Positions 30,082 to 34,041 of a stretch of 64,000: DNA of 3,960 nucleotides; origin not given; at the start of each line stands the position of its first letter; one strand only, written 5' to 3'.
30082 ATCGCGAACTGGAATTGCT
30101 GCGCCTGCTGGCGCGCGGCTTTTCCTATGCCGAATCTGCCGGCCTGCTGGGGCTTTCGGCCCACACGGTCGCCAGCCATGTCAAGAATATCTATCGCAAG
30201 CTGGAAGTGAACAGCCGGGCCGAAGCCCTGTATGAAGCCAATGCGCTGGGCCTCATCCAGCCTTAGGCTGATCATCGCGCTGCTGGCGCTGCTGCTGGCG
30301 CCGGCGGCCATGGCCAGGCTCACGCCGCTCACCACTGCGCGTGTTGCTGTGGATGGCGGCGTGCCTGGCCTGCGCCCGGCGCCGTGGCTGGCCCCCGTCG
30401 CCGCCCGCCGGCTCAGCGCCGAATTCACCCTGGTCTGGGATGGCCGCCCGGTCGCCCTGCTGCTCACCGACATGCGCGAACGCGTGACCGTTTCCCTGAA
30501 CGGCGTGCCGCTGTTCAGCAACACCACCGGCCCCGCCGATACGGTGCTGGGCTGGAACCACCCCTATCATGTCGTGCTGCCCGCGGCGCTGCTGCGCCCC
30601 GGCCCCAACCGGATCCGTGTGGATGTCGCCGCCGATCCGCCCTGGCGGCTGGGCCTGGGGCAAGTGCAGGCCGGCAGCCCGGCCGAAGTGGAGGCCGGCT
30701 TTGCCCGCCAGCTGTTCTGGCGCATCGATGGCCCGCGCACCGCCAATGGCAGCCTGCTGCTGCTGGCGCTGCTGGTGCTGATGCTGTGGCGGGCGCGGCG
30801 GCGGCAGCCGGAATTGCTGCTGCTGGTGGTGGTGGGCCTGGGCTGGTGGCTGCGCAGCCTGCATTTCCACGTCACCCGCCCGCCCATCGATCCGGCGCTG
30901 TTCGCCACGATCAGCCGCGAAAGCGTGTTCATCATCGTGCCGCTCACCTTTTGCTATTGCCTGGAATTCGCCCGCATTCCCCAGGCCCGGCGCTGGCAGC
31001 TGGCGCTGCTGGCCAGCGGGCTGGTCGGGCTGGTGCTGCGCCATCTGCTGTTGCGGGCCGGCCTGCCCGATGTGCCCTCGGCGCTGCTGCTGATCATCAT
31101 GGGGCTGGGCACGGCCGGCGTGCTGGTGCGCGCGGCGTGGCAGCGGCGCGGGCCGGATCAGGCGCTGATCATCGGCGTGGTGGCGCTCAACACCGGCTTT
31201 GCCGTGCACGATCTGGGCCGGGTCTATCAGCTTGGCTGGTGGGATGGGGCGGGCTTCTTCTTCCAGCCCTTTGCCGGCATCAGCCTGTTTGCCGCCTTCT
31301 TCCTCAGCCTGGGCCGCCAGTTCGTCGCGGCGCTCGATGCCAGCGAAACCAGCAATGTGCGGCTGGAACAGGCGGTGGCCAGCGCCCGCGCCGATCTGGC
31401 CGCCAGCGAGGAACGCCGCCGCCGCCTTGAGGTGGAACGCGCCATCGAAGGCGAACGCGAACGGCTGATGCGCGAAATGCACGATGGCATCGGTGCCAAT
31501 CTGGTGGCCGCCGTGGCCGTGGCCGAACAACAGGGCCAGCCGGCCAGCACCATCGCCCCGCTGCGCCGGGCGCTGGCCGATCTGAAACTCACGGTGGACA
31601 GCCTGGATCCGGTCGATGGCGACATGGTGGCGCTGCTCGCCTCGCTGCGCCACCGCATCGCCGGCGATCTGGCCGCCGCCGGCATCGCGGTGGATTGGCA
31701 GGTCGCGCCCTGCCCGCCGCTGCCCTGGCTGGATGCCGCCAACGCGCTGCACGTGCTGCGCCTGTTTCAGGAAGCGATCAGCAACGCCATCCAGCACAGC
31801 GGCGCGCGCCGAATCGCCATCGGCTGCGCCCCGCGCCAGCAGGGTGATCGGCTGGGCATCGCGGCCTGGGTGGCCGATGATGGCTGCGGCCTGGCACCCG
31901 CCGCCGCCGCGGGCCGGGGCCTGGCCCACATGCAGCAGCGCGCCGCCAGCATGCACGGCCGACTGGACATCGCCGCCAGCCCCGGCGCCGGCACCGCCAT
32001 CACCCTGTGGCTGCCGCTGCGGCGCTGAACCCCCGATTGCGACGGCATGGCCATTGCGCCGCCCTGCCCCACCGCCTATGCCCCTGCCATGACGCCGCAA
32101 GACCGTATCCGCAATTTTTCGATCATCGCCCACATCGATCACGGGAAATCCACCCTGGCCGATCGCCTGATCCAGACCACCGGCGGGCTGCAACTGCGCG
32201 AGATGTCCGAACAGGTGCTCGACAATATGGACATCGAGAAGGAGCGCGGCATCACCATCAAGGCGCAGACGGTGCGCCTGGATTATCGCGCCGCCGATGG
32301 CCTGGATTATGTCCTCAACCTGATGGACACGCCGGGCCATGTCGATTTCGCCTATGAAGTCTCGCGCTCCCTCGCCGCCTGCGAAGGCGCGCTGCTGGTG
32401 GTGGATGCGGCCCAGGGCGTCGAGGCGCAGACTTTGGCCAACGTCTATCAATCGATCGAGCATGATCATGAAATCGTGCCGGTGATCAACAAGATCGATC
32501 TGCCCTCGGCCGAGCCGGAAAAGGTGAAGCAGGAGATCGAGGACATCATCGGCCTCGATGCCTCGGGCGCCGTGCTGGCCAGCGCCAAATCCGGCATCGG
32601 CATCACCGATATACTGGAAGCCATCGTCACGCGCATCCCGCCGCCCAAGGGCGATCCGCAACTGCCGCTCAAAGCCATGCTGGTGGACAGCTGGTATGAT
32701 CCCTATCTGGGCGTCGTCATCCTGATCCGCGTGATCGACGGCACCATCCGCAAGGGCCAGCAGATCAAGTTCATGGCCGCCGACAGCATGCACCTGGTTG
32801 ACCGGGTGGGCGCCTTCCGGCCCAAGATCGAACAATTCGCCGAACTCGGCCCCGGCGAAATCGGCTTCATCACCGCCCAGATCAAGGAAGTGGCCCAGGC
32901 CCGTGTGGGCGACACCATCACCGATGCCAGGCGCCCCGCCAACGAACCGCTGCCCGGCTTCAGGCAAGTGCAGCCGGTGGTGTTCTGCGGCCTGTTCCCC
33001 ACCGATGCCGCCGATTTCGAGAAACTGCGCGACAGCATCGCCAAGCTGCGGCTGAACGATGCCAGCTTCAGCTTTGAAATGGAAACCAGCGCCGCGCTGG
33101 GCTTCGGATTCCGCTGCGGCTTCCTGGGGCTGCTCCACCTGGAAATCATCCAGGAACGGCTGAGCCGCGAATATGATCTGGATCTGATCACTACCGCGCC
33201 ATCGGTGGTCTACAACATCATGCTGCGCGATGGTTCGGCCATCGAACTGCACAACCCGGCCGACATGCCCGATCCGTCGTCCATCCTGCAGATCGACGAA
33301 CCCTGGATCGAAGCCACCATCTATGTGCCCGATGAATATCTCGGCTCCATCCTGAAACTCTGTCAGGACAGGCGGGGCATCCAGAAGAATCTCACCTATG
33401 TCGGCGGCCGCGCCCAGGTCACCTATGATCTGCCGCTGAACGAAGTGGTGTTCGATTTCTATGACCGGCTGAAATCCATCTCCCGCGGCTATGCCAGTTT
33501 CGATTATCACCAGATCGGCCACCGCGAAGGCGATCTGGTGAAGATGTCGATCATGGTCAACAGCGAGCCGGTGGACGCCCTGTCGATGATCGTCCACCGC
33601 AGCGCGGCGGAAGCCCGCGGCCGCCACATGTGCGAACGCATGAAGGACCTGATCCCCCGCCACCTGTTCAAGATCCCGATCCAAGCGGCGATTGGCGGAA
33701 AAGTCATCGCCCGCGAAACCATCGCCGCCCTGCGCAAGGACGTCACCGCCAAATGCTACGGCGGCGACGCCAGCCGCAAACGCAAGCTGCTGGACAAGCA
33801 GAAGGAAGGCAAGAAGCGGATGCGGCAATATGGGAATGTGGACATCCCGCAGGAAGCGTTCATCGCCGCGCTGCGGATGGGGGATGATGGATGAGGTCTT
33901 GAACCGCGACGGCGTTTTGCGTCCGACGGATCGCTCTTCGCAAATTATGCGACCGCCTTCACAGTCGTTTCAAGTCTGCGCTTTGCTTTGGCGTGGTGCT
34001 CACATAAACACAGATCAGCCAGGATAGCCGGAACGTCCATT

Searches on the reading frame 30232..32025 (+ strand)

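Call 47: search_protein_families(library=pfam, proteins=[window:30232-32025:+], max_evalue=0.001)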
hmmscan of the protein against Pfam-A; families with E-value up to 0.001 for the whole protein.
window:30232-32025:+ (598 aa): 2 families
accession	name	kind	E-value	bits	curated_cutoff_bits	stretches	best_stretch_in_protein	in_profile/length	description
PF02518.31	HATPase_c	-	1.6e-09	38.6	26.4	1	505-597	3-110/111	Histidine kinase-, DNA gyrase B-, and HSP90-like ATPase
PF07695.17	7TMR-DISM_7TM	-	0.00012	22.5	29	1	173-360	10-200/205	7TM diverse intracellular signalling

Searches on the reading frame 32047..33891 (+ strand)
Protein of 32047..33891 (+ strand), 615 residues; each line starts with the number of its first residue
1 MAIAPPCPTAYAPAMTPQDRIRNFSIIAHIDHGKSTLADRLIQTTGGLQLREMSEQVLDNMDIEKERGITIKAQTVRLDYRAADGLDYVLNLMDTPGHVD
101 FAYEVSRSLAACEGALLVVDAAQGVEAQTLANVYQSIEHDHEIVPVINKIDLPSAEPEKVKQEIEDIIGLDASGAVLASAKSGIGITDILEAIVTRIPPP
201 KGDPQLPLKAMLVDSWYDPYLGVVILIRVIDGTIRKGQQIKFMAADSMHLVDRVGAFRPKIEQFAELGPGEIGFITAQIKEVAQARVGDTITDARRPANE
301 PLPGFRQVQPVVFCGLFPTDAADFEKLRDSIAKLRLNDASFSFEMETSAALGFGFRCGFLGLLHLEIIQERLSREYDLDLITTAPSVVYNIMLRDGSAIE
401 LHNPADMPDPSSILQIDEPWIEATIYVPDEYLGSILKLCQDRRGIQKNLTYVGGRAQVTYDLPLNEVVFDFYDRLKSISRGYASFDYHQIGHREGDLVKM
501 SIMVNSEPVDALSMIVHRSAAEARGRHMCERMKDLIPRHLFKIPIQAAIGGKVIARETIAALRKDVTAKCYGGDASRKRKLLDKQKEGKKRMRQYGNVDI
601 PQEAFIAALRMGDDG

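Call 47: search_protein_families(library=pfam, proteins=[window:32047-33891:+], max_evalue=0.001)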
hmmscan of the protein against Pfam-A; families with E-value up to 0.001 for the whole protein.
window:32047-33891:+ (615 aa): 6 families
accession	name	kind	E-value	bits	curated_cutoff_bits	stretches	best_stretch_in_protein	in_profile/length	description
PF00009.33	GTP_EFTU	-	9.1e-54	182.3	26.5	1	20-199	2-188/188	Elongation factor Tu GTP binding domain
PF06421.17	LepA_C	-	7.9e-51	171.1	29.7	1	504-609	1-106/107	GTP-binding protein LepA C-terminus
PF00679.30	EFG_C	-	3.7e-19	69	27.9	1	417-500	3-86/89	Elongation factor G C-terminus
PF03144.31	GTP_EFTU_D2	-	2e-09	38.1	30.3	1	222-292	1-73/73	Elongation factor Tu domain 2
PF14492.12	EFG_III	-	6.7e-07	29.7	27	1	309-382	3-73/75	Elongation Factor G, domain III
PF01926.29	MMR_HSR1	-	0.00012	22.6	21.9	1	32-149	10-113/113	50S ribosome-binding GTPase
